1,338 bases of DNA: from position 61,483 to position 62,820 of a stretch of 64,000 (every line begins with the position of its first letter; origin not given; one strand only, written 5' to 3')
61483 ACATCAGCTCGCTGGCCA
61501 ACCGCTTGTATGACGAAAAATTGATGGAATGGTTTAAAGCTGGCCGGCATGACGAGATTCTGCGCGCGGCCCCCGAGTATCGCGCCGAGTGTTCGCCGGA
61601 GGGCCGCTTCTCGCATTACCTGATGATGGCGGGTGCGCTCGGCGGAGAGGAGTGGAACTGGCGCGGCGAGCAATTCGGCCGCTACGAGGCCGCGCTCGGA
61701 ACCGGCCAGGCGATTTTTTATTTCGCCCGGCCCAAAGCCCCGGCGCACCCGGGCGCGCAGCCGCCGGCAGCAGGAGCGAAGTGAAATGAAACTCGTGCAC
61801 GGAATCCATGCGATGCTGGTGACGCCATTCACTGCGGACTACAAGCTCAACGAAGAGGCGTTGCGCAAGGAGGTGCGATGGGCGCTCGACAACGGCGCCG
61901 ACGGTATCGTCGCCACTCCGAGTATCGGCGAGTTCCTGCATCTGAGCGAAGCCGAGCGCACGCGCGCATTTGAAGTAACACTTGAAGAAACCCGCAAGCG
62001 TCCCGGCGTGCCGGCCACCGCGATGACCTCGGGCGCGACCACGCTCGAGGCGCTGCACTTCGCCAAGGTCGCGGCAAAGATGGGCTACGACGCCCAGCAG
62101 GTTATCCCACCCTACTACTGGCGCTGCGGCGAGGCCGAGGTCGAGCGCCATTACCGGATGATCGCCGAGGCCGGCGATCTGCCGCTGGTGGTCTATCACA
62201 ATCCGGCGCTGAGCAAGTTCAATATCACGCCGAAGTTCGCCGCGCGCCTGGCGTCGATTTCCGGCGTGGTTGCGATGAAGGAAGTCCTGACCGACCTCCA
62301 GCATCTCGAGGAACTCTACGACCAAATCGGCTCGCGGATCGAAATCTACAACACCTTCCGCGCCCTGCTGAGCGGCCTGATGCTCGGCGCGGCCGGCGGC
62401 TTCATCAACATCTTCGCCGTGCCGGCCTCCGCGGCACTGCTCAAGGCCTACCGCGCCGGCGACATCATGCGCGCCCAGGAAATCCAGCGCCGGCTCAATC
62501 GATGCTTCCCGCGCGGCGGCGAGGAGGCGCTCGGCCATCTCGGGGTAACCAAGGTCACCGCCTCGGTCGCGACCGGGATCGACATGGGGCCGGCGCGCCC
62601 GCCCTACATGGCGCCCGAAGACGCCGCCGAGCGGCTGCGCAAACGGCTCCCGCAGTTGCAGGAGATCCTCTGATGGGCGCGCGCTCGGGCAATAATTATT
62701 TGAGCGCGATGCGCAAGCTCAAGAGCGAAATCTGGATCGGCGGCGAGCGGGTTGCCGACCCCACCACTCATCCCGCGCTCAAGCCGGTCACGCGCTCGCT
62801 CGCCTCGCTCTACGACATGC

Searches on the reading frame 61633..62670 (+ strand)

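Call 64: search_protein_families(library=pfam, proteins=[window:61633-62670:+], max_evalue=0.00001)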
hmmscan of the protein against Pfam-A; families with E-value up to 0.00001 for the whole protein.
window:61633-62670:+ (346 aa): 1 family
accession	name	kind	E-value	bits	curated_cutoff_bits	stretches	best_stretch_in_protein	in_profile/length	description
PF00701.28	DHDPS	-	2.7e-47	161.3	22.1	1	56-328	3-274/289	Dihydrodipicolinate synthetase family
